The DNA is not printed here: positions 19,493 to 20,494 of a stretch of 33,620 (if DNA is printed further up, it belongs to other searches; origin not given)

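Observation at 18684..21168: Translationally coupled Fe/2OG dioxygenase - creatininase-fold hydrolase - aldo/keto reductase cassette heading the rhaT/CAZyme operon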

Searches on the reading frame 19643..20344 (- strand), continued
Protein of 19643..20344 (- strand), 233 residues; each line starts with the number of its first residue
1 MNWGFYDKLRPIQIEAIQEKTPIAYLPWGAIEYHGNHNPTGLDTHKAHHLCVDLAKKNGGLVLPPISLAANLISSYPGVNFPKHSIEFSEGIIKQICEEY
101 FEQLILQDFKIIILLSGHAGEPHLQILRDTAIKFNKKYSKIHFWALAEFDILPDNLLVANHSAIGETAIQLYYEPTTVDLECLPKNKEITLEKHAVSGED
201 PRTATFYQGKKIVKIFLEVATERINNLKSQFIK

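Call 52: find_homologous_proteins(query=L086:7667-9988:+, max_evalue=1e-30)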
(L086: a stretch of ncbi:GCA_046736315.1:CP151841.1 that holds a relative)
Query L086:7667-9988:+ (773 aa): 3604 proteins with E <= 1e-30 among 8000 candidates; the best 120 are listed.
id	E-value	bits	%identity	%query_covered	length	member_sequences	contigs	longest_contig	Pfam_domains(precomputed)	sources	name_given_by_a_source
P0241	0.0e+0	1830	100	100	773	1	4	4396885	PF00175.27,PF00355.33,PF13806.13,PF00487.31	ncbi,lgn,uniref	ncbi:NADH:ubiquinone reductase (Na(+)-transporting) subunit F [Algibacter sp. AS12]|uniref:NADH:ubiq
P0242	0.0e+0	1476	78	100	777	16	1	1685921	PF00175.27,PF00355.33,PF13806.13,PF00487.31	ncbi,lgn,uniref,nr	ncbi:NADH:ubiquinone reductase (Na(+)-transporting) subunit F [Winogradskyella thalassocola]|uniref:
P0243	0.0e+0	1429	77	99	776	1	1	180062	PF00175.27,PF00355.33,PF13806.13,PF00487.31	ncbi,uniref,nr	ncbi:NADH:ubiquinone reductase (Na(+)-transporting) subunit F [Polaribacter sp. MSW13]|uniref:Na(+)-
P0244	0.0e+0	1419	76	100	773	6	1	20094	PF00175.27,PF00355.33,PF13806.13,PF00487.31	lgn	-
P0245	0.0e+0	1419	78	97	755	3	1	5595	PF00175.27,PF00355.33,PF13806.13,PF00487.31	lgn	-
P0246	0.0e+0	1414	75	100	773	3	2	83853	PF00175.27,PF00355.33,PF13806.13,PF00487.31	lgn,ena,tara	tara:strand:+ start:2549 stop:4870 length:2322 start_codon:yes stop_codon:yes gene_type:complete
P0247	0.0e+0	1414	76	100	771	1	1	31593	PF00175.27,PF00355.33,PF13806.13,PF00487.31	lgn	-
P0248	0.0e+0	1412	74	100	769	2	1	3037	PF00175.27,PF00355.33,PF13806.13,PF00487.31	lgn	-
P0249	0.0e+0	1409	76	99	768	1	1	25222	PF00175.27,PF00355.33,PF13806.13,PF00487.31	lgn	-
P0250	0.0e+0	1407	76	100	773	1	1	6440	PF00175.27,PF00355.33,PF13806.13,PF00487.31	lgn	-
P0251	0.0e+0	1404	76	98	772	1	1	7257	PF00175.27,PF00355.33,PF13806.13,PF00487.31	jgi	jgi:Na(+)-translocating NADH:ubiquinone oxidoreductase F subunit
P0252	0.0e+0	1403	75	100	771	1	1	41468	PF00175.27,PF00355.33,PF13806.13,PF00487.31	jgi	jgi:Na(+)-translocating NADH:ubiquinone oxidoreductase F subunit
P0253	0.0e+0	1400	74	100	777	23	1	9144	PF00175.27,PF00355.33,PF13806.13,PF00487.31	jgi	-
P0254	0.0e+0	1390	73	100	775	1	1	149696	PF00175.27,PF00355.33,PF00970.31,PF13806.13,PF00487.31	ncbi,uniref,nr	ncbi:NADH:ubiquinone reductase (Na(+)-transporting) subunit F [Tamlana haliotis]|uniref:Na(+)-transl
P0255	0.0e+0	1381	75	99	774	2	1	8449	PF00175.27,PF00355.33,PF13806.13,PF00487.31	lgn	-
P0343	0.0e+0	1242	66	98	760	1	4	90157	PF00175.27,PF00355.33,PF13806.13,PF00487.31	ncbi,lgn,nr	ncbi:MAG: NADH:ubiquinone reductase (Na(+)-transporting) subunit F [Opitutales bacterium]|nr:NADH:ub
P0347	0.0e+0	1241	68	97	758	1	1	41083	PF00175.27,PF00355.33,PF13806.13,PF00487.31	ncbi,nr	ncbi:MAG: NADH:ubiquinone reductase (Na(+)-transporting) subunit F [Mucilaginibacter sp.]|nr:NADH:ub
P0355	0.0e+0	1238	68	99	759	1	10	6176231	PF00175.27,PF00355.33,PF13806.13,PF00487.31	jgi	jgi:Na+-transporting NADH:ubiquinone oxidoreductase subunit F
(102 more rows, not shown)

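Call 53: find_encoding_contigs(protein=P0347, flank=10000, max_places=1)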
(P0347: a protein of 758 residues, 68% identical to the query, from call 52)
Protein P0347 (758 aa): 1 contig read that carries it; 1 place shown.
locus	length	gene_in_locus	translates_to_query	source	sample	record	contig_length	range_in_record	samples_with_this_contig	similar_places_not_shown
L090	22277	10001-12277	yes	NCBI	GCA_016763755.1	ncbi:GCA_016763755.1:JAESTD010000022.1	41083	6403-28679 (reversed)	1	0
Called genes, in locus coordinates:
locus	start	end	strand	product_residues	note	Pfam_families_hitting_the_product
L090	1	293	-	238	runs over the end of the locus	PF02678:Pirin, PF17954:Pirin_C_2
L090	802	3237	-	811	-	PF08531:Bac_rhamnosid_N, PF05592:Bac_rhamnosid (weak), PF17389:Bac_rhamnosid6H, PF22422:MGH1-like_GH (faint), PF01204:Trehalase, PF17390:Bac_rhamnosid_C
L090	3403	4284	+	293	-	PF02311:AraC_binding, PF12833:HTH_18, PF00165:HTH_AraC (weak)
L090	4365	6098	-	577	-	PF14322:SusD-like_3, PF07980:SusD_RagB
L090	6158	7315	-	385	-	-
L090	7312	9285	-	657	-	PF13620:CarboxypepD_reg, PF13715:CarbopepD_reg_2, PF07715:Plug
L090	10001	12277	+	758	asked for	PF00487:FA_desaturase, PF00355:Rieske, PF13806:Rieske_2, PF00175:NAD_binding_1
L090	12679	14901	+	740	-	PF17389:Bac_rhamnosid6H (faint), PF17390:Bac_rhamnosid_C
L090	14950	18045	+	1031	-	PF17132:Glyco_hydro_106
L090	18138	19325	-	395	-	PF01590:GAF, PF13185:GAF_2, PF00512:HisKA, PF02518:HATPase_c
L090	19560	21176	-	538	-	PF00999:Na_H_Exchanger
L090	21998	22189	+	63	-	-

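Call 54: find_encoding_contigs(protein=P0343, flank=10000, max_places=1)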
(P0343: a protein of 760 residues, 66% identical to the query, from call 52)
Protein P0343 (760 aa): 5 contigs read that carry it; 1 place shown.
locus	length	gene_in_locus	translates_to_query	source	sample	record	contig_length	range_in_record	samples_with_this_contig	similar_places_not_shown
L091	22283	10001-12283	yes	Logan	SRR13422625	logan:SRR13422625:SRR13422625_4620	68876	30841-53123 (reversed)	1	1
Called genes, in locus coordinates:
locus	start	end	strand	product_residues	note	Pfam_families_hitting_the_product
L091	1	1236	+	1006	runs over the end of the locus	-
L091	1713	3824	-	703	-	PF13802:Gal_mutarotas_2, PF01055:Glyco_hydro_31_2nd, PF21365:Glyco_hydro_31_3rd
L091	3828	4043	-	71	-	-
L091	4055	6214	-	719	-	-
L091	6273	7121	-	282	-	-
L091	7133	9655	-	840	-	PF17389:Bac_rhamnosid6H, PF17390:Bac_rhamnosid_C (weak)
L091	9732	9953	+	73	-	-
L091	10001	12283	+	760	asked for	PF00487:FA_desaturase, PF00355:Rieske, PF13806:Rieske_2, PF00175:NAD_binding_1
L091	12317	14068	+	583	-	PF00474:SSF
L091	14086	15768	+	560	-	PF00933:Glyco_hydro_3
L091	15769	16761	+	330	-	PF12833:HTH_18, PF00165:HTH_AraC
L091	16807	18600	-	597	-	-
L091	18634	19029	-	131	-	PF01050:MannoseP_isomer, PF07883:Cupin_2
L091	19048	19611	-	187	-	PF06560:GPI, PF07883:Cupin_2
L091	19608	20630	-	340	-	PF01869:BcrAD_BadFG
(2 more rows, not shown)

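Call 55: find_encoding_contigs(protein=P0355, flank=10000, max_places=1)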
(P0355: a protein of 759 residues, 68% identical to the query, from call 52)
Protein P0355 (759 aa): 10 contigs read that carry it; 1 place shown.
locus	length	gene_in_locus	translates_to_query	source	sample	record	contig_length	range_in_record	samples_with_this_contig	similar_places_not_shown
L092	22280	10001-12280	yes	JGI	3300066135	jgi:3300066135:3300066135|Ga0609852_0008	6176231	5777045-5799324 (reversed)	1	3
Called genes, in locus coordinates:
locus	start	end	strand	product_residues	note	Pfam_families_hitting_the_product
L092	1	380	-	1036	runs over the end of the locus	PF17132:Glyco_hydro_106, PF22666:Glyco_hydro_2_N2 (faint)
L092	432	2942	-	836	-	PF08531:Bac_rhamnosid_N, PF05592:Bac_rhamnosid (weak), PF17389:Bac_rhamnosid6H, PF01204:Trehalase (weak), PF17390:Bac_rhamnosid_C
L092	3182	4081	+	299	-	PF02311:AraC_binding, PF00165:HTH_AraC (weak), PF12833:HTH_18, PF00165:HTH_AraC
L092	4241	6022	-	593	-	PF14322:SusD-like_3, PF07980:SusD_RagB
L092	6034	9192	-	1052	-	PF13620:CarboxypepD_reg, PF13715:CarbopepD_reg_2, PF07715:Plug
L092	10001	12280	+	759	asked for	PF00487:FA_desaturase, PF00355:Rieske, PF13806:Rieske_2 (weak), PF00175:NAD_binding_1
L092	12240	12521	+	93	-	-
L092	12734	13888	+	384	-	-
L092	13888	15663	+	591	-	PF01935:DUF87, PF05872:HerA_C (faint)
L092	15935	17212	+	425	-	PF00149:Metallophos, PF12850:Metallophos_2 (weak)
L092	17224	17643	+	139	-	PF13476:AAA_23 (weak)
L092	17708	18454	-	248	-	PF01695:IstB_IS21, PF20720:nSTAND3 (faint)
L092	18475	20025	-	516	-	PF02796:HTH_7 (weak), PF00665:rve (weak), PF22483:Mu-transpos_C_2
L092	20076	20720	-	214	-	PF03432:Relaxase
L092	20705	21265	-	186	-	-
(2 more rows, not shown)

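Call 58: search_protein_families(library=pfam, proteins=[L086:11804-13531:-], max_evalue=0.001)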
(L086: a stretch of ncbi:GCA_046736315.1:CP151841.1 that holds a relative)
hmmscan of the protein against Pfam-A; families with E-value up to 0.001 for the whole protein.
L086:11804-13531:- (575 aa): 1 family
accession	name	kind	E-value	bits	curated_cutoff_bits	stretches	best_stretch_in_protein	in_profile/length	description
PF22585.3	Sialidase-like_CBM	-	0.00036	20.9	27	0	150-236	39-120/156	Sialidase-like, CBM domain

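Call 69: find_encoding_contigs(protein=P0213, flank=10000, max_places=1)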
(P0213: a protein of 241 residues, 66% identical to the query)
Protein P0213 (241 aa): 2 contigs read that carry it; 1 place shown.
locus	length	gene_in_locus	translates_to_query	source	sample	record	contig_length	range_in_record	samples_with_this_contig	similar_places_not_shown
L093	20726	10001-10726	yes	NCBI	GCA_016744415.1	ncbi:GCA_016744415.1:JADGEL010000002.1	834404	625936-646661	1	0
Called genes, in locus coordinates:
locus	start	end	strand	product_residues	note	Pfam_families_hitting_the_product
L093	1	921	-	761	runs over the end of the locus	PF05048:NosD (weak), PF18962:Por_Secre_tail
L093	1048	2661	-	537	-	PF18962:Por_Secre_tail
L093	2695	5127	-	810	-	PF18962:Por_Secre_tail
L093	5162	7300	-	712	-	PF13229:Beta_helix (weak)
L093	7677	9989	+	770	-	PF00487:FA_desaturase, PF00355:Rieske, PF13806:Rieske_2 (weak), PF00175:NAD_binding_1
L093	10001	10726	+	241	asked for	PF02633:Creatininase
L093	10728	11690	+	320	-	PF00248:Aldo_ket_red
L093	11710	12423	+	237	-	PF06379:RhaT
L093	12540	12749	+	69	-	PF06379:RhaT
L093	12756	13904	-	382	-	PF01070:FMN_dh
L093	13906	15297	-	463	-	PF00370:FGGY_N, PF21546:FGGY_C_2 (weak)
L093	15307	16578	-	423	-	PF01261:AP_endonuc_2 (weak)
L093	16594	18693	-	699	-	PF00596:Aldolase_II, PF00106:adh_short, PF01073:3Beta_HSD (weak), PF01370:Epimerase (weak), PF08659:KR, PF13561:adh_short_C2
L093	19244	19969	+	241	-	PF00392:GntR, PF07702:UTRA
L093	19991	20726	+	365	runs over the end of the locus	PF13810:DUF4185 (faint), PF16396:DUF5005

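Call 70: find_encoding_contigs(protein=P0144, flank=10000, max_places=1)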
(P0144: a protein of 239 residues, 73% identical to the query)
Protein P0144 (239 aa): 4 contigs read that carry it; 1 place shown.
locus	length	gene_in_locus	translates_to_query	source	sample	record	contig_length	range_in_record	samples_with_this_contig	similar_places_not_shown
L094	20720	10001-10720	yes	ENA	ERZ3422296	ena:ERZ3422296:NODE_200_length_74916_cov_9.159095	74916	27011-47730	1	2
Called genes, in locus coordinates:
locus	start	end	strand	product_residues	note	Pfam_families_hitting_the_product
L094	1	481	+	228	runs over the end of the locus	PF00005:ABC_tran, PF13304:AAA_21 (faint)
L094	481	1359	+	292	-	PF00535:Glycos_transf_2, PF10111:Glyco_tranf_2_2 (weak)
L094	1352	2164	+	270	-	PF13640:2OG-FeII_Oxy_3, PF13661:2OG-FeII_Oxy_4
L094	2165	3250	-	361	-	PF00534:Glycos_transf_1, PF13692:Glyco_trans_1_4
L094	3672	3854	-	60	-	-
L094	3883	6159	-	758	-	PF18962:Por_Secre_tail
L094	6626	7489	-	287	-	PF02311:AraC_binding, PF12833:HTH_18, PF00165:HTH_AraC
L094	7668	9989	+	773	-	PF00487:FA_desaturase, PF00355:Rieske, PF13806:Rieske_2, PF00175:NAD_binding_1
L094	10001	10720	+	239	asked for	PF02633:Creatininase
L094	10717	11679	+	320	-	PF00248:Aldo_ket_red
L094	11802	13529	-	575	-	-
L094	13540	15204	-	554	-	PF12771:SusD-like_2, PF12741:SusD-like, PF12771:SusD-like_2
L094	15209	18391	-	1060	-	PF13620:CarboxypepD_reg (weak), PF13715:CarbopepD_reg_2, PF07715:Plug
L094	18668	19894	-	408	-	PF07470:Glyco_hydro_88 (weak)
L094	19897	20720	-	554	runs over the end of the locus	PF13347:MFS_2, PF12832:MFS_1_like (faint), PF13347:MFS_2, PF07690:MFS_1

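Call 73: find_related_loci(query=A2, collection=metagenome_contigs, flank=7000)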
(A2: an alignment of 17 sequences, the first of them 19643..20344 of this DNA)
Query A2 (233 aa) in metagenome_contigs; peptide patterns used: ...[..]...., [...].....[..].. (x = any residue, [..] = any of these).
193 stretches matched a pattern; 110 encode a relative of the query (tblastn E <= 1e-3); the best 80 are kept; 80 distinct loci.
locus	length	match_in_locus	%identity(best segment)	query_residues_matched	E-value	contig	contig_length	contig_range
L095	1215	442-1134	74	2-232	3e-130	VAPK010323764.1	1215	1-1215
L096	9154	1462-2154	74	2-232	1e-117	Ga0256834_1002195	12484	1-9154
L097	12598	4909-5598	75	3-232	4e-117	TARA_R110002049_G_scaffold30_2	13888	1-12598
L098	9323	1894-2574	74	6-232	2e-115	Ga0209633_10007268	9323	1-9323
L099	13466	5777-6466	73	3-232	3e-115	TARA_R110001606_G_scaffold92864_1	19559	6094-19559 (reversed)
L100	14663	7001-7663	76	1-221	8e-114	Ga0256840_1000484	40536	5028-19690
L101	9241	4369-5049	73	6-232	7e-114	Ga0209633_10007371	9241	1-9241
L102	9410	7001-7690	71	3-232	3e-113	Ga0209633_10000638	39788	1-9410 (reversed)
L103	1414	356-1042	73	4-232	4e-121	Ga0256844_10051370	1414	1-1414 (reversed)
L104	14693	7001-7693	68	2-232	2e-110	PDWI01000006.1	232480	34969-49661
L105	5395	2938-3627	70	2-231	2e-110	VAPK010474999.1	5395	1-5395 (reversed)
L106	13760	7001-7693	68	2-232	2e-110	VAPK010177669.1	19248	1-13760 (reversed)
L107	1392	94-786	70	2-232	6e-119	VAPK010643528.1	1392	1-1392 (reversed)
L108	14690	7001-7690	67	3-232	9e-110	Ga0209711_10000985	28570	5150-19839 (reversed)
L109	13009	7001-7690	67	3-232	9e-110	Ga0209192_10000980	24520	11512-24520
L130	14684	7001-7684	44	3-230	6e-66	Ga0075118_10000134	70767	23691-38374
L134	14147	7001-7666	44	3-224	9e-64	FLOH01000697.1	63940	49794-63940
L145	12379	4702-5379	43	1-230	4e-60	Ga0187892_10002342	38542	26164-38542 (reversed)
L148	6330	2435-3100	43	2-227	4e-58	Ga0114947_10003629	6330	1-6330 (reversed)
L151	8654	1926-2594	43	1-227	1e-56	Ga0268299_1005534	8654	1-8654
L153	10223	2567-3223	39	6-226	6e-53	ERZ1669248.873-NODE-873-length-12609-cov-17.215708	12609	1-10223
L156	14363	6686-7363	34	6-233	1e-49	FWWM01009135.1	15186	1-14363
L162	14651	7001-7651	33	6-227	3e-45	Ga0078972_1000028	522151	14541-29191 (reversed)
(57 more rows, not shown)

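Call 77: search_protein_families(library=pfam, proteins=[L134:5316-6260:+, L134:2010-4025:+, L134:8757-9752:+, L134:10926-11681:+, L134:11651-13147:+, L134:10437-10907:+, L151:1086-1916:+, L162:5201-6703:+, L151:2727-4145:+, L130:179-1306:+], max_evalue=0.001)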
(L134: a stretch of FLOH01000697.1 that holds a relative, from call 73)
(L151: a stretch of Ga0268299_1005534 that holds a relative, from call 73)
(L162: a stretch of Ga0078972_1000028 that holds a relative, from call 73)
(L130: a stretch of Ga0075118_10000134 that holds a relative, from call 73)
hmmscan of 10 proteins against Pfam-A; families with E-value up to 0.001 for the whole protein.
L134:5316-6260:+ (314 aa): 8 families
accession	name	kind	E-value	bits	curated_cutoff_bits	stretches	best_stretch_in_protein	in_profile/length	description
PF07992.20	Pyr_redox_2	-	9.4e-46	157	26.1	1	7-298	2-291/291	Pyridine nucleotide-disulphide oxidoreductase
PF00070.33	Pyr_redox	-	2.7e-16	60.3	22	1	149-222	2-80/82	Pyridine nucleotide-disulphide oxidoreductase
PF13738.12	Pyr_redox_3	-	1e-15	58.2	30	1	84-281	104-305/305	Pyridine nucleotide-disulphide oxidoreductase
PF01266.30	DAO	-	2.6e-07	30.9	27.9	0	8-41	2-37/353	FAD dependent oxidoreductase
PF12831.13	FAD_oxidored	-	0.00021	21.2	27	0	8-46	2-41/416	FAD dependent oxidoreductase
PF01946.23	Thi4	-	0.00035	20.3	26.2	0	7-38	19-51/235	Thi4 family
PF00890.30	FAD_binding_2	-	0.0004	20.1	20.4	0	8-36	2-30/414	FAD binding domain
PF13450.12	NAD_binding_8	-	0.00074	20.2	21.9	0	10-50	1-41/68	NAD(P)-binding Rossmann-like domain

L134:2010-4025:+ (671 aa): 7 families
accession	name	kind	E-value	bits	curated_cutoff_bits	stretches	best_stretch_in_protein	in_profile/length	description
PF00580.27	UvrD-helicase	-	2e-75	254.4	23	1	25-292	1-270/271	UvrD/REP helicase N-terminal domain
PF13361.12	UvrD_C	-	5.2e-56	191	25.6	1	300-632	3-347/350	UvrD-like helicase C-terminal domain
PF13245.12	AAA_19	-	8e-21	75.1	25.1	1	31-276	3-132/134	AAA domain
PF13538.12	UvrD_C_2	-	1.2e-11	44.7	27.4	1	576-631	5-52/52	UvrD-like helicase C-terminal domain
PF01443.25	Viral_helicase1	-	2.8e-07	31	21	0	573-631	177-227/228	Viral superfamily 1 RNA helicase core domain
PF13604.12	AAA_30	-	1.5e-06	28.5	27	0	25-86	2-64/191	AAA domain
PF13087.12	AAA_12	-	6.4e-05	23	27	0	553-630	121-190/195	AAA domain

L134:8757-9752:+ (331 aa): 1 family
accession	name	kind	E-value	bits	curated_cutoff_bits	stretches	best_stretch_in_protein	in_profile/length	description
PF01699.29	Na_Ca_ex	-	2.1e-08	34.7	24.9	1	25-170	14-150/151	Sodium/calcium exchanger protein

L134:10926-11681:+ (251 aa): 2 families
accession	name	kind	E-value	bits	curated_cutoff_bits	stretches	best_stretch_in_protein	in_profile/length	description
PF00005.33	ABC_tran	-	1.6e-22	81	25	1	20-172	2-135/137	ABC transporter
PF02463.25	SMC_N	-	5.5e-07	29.7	40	0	30-49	25-44/220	RecF/RecN/SMC N terminal domain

L134:11651-13147:+ (498 aa): 2 families
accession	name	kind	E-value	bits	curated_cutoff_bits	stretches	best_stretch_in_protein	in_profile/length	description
PF01458.23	SUFBD_core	-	1.5e-77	260.6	27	1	235-469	1-232/232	SUF system FeS cluster assembly, SufBD core domain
PF19295.5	SufBD_N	-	1.1e-12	48.4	23.5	1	75-232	23-171/172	SufBD protein N-terminal region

L134:10437-10907:+ (156 aa): 1 family
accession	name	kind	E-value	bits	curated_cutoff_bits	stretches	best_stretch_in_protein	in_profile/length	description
PF01475.25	FUR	-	4.1e-23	82.2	23.1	1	25-118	2-97/121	Ferric uptake regulator family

L151:1086-1916:+ (276 aa): 1 family
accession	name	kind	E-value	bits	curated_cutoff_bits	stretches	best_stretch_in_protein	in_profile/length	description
PF05721.19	PhyH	-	3.1e-38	132.6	22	1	17-222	1-213/213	Phytanoyl-CoA dioxygenase (PhyH)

L162:5201-6703:+ (500 aa): 1 family
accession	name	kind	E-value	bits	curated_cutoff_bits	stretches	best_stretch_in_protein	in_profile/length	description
PF00171.27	Aldedh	-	6.1e-08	32.1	23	1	47-331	19-292/461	Aldehyde dehydrogenase family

L151:2727-4145:+ (472 aa): 5 families
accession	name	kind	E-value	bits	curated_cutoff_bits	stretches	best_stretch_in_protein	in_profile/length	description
PF00884.28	Sulfatase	-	3.6e-50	171.4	25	1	9-316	1-300/301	Sulfatase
PF16347.10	SGSH_C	-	7.1e-14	52.7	29.3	1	268-413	4-147/154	N-sulphoglucosamine sulphohydrolase, C-terminal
PF01663.27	Phosphodiest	-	9.6e-12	45.6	23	1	224-359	184-330/342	Type I phosphodiesterase / nucleotide pyrophosphatase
PF02995.22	DUF229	-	0.00018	20.8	25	0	229-261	311-343/496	Protein of unknown function (DUF229)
PF04185.19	Phosphoesterase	-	0.00043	20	23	0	24-76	97-154/356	Phosphoesterase family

L130:179-1306:+ (375 aa): 2 families
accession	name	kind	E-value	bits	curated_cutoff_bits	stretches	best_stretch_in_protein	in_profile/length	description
PF00696.33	AA_kinase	-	2.8e-37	129.1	24.9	1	12-242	1-234/234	Amino acid kinase family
PF01472.26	PUA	-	4.4e-18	65.4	24.8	1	284-356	1-72/74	PUA domain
